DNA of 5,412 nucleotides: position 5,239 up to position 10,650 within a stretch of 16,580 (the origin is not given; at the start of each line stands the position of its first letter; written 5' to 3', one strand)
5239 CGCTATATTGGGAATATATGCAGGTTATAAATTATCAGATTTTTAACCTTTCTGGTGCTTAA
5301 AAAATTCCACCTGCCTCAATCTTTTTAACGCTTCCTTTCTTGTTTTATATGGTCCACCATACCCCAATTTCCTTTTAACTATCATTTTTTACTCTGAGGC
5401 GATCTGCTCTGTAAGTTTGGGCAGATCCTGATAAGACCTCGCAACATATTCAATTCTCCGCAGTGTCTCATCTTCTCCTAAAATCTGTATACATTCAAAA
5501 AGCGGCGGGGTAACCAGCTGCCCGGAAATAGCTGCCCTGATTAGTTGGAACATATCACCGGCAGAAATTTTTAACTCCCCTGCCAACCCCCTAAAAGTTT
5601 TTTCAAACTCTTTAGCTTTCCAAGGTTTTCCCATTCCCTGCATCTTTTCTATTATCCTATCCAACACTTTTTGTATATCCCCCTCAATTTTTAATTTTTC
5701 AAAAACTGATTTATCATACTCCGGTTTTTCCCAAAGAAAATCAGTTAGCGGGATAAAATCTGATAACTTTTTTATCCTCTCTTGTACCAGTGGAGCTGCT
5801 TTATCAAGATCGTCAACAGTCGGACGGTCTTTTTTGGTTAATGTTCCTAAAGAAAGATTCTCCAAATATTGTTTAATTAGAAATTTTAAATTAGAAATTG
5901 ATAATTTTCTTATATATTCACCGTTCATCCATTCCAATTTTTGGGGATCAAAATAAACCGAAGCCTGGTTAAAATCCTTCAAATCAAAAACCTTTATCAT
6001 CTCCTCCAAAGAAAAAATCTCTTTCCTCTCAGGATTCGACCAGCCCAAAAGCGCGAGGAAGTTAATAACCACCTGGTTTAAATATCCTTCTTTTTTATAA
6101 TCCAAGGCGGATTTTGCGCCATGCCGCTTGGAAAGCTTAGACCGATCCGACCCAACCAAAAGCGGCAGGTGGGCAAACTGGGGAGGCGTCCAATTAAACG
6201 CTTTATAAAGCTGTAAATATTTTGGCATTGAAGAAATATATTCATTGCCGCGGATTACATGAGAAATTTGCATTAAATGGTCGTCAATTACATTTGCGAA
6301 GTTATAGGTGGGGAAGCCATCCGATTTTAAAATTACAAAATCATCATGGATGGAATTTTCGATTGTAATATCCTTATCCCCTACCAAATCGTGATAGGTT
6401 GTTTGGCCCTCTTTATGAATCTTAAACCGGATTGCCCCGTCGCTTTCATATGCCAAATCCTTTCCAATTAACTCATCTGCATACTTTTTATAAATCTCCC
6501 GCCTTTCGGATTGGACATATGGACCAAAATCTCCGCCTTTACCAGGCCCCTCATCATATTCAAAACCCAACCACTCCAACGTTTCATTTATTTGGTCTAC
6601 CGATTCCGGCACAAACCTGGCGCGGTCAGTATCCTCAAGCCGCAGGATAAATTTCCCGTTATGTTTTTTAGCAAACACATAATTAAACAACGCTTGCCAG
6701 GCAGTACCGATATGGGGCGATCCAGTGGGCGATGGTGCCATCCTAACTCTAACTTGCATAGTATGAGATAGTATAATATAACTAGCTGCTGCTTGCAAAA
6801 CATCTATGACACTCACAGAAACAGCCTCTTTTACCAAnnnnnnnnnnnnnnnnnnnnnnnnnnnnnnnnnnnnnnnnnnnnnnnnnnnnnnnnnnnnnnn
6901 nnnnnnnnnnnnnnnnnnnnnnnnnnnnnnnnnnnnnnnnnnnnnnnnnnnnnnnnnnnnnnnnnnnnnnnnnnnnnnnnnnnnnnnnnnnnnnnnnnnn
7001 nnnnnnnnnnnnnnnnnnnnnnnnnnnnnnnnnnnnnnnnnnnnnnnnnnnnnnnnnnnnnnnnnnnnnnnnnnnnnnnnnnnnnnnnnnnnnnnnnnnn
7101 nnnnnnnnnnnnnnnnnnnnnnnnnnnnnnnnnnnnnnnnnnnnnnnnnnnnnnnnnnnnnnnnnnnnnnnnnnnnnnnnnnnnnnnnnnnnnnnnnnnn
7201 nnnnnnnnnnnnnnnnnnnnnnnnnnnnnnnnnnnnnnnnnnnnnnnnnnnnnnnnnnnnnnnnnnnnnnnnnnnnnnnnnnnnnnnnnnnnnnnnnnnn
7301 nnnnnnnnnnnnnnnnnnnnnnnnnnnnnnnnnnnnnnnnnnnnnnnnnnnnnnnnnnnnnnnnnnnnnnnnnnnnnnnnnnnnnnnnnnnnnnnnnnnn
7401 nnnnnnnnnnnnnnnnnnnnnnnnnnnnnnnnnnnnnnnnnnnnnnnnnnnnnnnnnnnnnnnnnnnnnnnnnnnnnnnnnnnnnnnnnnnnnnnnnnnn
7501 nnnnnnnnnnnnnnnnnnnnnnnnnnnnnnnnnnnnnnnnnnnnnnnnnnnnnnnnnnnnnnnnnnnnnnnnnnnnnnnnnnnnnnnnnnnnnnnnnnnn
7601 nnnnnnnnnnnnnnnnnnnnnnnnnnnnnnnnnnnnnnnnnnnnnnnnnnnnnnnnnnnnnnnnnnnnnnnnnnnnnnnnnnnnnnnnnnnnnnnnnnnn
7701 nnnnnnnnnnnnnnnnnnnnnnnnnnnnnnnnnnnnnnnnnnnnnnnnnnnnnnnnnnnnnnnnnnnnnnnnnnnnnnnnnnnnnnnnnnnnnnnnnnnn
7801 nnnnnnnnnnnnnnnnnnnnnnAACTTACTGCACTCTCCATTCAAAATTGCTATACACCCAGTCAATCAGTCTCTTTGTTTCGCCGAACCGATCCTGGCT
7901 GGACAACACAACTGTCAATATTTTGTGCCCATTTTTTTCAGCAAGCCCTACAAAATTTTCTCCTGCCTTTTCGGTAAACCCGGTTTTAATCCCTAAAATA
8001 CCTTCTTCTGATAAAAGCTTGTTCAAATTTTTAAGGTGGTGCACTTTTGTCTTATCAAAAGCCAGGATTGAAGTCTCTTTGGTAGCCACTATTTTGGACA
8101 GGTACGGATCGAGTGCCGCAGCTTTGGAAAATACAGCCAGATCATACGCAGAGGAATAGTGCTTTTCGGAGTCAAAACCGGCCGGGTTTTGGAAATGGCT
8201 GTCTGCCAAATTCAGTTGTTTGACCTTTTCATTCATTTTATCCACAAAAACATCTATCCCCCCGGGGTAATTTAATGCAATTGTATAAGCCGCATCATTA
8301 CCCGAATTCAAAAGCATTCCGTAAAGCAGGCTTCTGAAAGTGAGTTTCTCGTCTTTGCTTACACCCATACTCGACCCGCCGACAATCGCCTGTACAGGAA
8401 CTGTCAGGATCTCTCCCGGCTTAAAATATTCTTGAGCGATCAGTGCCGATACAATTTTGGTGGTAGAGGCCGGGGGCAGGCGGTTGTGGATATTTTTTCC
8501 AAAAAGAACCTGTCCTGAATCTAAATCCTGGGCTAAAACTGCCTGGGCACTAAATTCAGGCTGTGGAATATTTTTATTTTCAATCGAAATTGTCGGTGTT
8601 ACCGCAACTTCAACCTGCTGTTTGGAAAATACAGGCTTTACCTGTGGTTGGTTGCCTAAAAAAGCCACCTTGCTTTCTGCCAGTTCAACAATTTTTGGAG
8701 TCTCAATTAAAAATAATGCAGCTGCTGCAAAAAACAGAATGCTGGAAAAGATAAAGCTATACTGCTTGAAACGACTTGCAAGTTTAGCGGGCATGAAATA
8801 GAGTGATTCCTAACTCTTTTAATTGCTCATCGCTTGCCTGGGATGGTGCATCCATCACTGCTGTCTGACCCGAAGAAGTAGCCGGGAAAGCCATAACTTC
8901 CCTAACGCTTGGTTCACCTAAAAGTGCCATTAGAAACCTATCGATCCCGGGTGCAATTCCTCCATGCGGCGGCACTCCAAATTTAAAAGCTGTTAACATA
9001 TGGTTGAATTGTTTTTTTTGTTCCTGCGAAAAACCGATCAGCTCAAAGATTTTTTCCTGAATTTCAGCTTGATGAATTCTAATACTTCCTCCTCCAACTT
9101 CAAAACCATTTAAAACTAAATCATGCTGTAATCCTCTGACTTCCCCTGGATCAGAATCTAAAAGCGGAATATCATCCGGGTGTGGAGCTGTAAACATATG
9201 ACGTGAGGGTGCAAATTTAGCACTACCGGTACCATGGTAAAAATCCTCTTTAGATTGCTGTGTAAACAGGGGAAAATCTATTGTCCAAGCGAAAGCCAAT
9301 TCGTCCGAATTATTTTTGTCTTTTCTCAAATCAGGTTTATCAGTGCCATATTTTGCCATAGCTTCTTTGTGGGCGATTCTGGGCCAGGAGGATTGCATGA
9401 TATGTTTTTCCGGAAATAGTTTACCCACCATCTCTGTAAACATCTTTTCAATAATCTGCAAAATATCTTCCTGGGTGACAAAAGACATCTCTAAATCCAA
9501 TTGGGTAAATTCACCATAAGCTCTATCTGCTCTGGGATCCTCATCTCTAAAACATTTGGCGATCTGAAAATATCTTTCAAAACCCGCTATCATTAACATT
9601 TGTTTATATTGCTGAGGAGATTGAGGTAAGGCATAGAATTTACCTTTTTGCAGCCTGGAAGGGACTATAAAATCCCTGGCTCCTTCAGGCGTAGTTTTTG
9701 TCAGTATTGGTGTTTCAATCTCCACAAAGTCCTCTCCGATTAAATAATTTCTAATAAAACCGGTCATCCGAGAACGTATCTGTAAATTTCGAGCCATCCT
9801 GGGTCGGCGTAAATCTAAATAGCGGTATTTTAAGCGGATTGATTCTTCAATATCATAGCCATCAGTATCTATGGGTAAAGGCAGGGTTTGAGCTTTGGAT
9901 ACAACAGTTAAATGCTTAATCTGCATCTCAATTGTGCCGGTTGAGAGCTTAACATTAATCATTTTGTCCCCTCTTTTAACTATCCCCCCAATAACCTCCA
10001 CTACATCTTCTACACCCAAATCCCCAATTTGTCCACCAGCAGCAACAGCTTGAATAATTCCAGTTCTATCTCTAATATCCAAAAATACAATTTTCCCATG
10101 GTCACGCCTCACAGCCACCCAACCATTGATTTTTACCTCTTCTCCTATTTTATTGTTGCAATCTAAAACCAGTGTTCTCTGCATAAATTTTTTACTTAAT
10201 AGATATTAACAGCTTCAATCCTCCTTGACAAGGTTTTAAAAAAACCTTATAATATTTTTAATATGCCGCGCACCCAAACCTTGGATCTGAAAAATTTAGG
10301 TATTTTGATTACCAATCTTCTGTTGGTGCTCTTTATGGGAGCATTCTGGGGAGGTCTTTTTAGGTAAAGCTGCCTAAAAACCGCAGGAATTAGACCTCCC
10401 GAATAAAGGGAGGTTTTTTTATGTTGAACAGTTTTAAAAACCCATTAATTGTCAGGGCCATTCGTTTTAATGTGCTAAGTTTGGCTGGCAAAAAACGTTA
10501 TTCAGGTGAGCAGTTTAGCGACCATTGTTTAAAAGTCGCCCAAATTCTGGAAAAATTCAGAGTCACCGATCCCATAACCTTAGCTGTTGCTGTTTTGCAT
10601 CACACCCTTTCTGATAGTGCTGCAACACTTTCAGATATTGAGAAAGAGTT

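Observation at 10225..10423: Leader ORF plus three-segment attenuator, doubling as an SD-masking hairpin, upstream of the (p)ppGpp synthetase gene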

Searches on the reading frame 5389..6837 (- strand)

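Call 7: search_protein_families(library=pfam, proteins=[window:5389-6837:-])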
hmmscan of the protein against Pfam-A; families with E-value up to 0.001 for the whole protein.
window:5389-6837:- (482 aa): 3 families
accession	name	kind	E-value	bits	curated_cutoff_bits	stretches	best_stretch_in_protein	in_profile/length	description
PF00749.27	tRNA-synt_1c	-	1.5e-84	284.1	23.4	2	135-303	145-314/314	tRNA synthetases class I (E and Q), catalytic domain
PF19269.4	Anticodon_2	-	3.9e-29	102.3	23.6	1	339-464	11-139/141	Anticodon binding domain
PF01921.24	tRNA-synt_1f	-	0.0004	19.8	27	0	29-115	24-115/360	tRNA synthetases class I (K)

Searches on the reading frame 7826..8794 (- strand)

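Call 7: search_protein_families(library=pfam, proteins=[window:7826-8794:-])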
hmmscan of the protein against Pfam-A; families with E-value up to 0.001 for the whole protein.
window:7826-8794:- (322 aa): 4 families
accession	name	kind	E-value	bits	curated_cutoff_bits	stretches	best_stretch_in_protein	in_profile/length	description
PF00768.25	Peptidase_S11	-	1.9e-51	175.3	27.6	1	77-299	6-237/239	D-alanyl-D-alanine carboxypeptidase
PF13354.11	Beta-lactamase2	-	8.1e-07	29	22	1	86-297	2-213/214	Beta-lactamase enzyme family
PF00905.27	Transpeptidase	-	0.00064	19.5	22.1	0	102-299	36-279/299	Penicillin binding protein transpeptidase domain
PF02113.21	Peptidase_S13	-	0.00074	18.8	22.8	0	78-124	11-59/444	D-Ala-D-Ala carboxypeptidase 3 (S13) family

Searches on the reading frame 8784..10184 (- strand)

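Call 7: search_protein_families(library=pfam, proteins=[window:8784-10184:-])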
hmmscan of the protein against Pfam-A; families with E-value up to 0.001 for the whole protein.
window:8784-10184:- (466 aa): 2 families
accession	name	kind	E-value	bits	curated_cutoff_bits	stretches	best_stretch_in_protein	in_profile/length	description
PF00152.25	tRNA-synt_2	-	4.3e-111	371.3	25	1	114-436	2-307/308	tRNA synthetases class II (D, K and N)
PF01336.31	tRNA_anti-codon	-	6.8e-12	45.6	27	1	17-94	1-74/75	OB-fold nucleic acid binding domain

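Call 65: search_protein_families(library=ncbifam, proteins=[window:8784-10184:-], max_evalue=0.00001)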
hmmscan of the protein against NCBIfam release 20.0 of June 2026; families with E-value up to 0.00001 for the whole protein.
window:8784-10184:- (466 aa): 15 families
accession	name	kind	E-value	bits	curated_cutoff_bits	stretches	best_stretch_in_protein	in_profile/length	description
NF001750.0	PRK00476.1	equivalog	2.4e-178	594.1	443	2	11-290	15-297/590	aspartate--tRNA ligase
TIGR00459.1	aspS_bact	equivalog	1.1e-161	539.1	373.85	2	10-291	12-293/586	aspartate--tRNA ligase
NF009460.0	PRK12820.1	equivalog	4.6e-116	388.7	1379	2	11-291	32-326/723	bifunctional aspartyl-tRNA synthetase/aspartyl/glutamyl-tRNA amidotransferase subunit C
NF003483.0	PRK05159.1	equivalog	3.3e-70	237.1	353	1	1-434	3-430/438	aspartate--tRNA(Asn) ligase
TIGR00458.1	aspS_nondisc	equivalog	5.5e-62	210.1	368.4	1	12-435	10-421/428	aspartate--tRNA(Asn) ligase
NF001756.1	PRK00484.1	subfamily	1.8e-45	155.6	468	1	11-436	48-485/488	lysine--tRNA ligase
TIGR00499.1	lysS_bact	equivalog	1.4e-42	146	427.6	2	13-295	52-339/496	lysine--tRNA ligase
NF003037.0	PRK03932.1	equivalog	1.8e-37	129.4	414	2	9-258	11-264/451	asparagine--tRNA ligase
TIGR00457.1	asnS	equivalog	2.7e-37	128.7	342.6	2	6-259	8-267/455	asparagine--tRNA ligase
NF002821.0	PRK02983.1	equivalog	8.8e-32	110.1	742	2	10-253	655-896/1102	bifunctional lysylphosphatidylglycerol synthetase/lysine--tRNA ligase LysX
NF009101.0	PRK12445.1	subfamily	2.3e-29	102.3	1026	1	15-255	66-304/505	lysine--tRNA ligase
TIGR00462.1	genX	equivalog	8.7e-19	68.1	286.9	1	135-284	2-147/304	EF-P lysine aminoacylase EpmA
NF006828.0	PRK09350.1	equivalog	4.2e-16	59.1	264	2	131-267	13-144/325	elongation factor P--(R)-beta-lysine ligase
NF005052.0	PRK06462.1-1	equivalog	7.4e-16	58.1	368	1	94-435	11-345/353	asparagine synthetase A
NF005054.0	PRK06462.1-4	equivalog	3.8e-15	55.8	309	1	121-285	12-195/318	asparagine synthetase A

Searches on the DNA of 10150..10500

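Call 4: search_rna_families(source=window, start=10150, end=10500, threshold=evalue, max_evalue=10, show_alignments=3)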
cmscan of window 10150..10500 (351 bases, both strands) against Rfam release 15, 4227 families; matches with E-value up to 10: 5.
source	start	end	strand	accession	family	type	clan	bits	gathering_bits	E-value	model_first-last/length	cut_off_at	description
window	10304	10422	+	RF01859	Phe_leader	Cis-reg; leader;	-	20.4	55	0.43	1-125/125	no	Phenylalanine leader peptide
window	10328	10381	-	RF03612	mir-608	Gene; miRNA;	-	19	90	0.79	15-67/82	no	mir-608 microRNA precursor family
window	10386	10452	+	RF02900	AaHKsRNA82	Gene; sRNA;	-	18.2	51.4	3.3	1-81/81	no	Aggregatibacter sRNA 82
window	10272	10324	-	RF02418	Spd-sr07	Gene; sRNA;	-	18.1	55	2.4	1-63/63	no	Streptococcus sRNA Spd-sr07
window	10339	10446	+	RF02179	ST7-AS1_1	Gene; lncRNA;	-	17.9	45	6.1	1-117/117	no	ST7 antisense RNA 1 conserved region 1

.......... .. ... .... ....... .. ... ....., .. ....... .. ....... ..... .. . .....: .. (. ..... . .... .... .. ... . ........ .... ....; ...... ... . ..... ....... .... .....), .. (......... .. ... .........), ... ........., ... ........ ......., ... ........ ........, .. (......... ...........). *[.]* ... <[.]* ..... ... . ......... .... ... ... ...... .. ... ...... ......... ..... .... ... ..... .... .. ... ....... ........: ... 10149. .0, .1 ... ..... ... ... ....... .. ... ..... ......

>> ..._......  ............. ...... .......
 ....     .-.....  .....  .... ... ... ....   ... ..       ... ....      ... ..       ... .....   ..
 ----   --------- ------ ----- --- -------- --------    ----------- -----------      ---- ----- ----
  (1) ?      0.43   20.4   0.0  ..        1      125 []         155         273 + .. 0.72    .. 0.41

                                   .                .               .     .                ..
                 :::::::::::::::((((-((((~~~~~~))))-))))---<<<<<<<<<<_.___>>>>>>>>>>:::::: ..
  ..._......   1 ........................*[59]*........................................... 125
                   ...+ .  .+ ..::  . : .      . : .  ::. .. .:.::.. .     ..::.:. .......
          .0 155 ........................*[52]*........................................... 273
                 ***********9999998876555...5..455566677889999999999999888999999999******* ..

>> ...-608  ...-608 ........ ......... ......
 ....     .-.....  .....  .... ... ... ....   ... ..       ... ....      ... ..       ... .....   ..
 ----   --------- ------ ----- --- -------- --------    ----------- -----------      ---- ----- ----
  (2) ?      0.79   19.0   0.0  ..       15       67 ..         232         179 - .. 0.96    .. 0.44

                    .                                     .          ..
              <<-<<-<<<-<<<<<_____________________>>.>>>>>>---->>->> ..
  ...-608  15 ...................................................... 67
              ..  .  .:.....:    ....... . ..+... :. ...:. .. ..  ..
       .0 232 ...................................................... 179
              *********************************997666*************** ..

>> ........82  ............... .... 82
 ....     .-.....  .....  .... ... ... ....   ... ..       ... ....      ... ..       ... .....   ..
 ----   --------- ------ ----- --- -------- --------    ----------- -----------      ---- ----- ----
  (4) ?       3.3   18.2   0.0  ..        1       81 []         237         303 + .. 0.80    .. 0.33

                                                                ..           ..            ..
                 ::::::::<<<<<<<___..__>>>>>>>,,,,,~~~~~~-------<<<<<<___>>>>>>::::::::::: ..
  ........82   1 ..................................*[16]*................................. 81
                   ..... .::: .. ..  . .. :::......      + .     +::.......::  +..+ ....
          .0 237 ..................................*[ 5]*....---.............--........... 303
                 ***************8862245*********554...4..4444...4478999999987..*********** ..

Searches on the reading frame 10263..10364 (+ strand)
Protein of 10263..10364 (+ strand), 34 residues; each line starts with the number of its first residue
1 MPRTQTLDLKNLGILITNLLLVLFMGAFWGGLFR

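Call 15: search_protein_families(library=ncbifam, proteins=[window:10263-10364:+], max_evalue=10)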
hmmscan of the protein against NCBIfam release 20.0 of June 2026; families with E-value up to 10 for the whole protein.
seq(34 aa): 1 family
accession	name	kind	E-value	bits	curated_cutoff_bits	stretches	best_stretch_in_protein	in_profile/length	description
NF033494.1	NSS_import_MetS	equivalog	0.16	11.7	70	1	19-32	7-20/53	methionine/alanine import NSS transporter subunit MetS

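Call 16: search_protein_families(library=pfam, proteins=[window:10263-10364:+], max_evalue=10)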
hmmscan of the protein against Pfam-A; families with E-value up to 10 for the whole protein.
seq(34 aa): 0 families

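Call 26: search_protein_representatives(protein=window:10263-10364:+)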
Query: 34 residues. Proteins with E-value up to 0.001 (for the whole library): 1; up to 1e-10: 0; up to 1e-30: 0. The best 1 are listed.
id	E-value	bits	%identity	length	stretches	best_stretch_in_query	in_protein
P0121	2.3e-09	51.5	-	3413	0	-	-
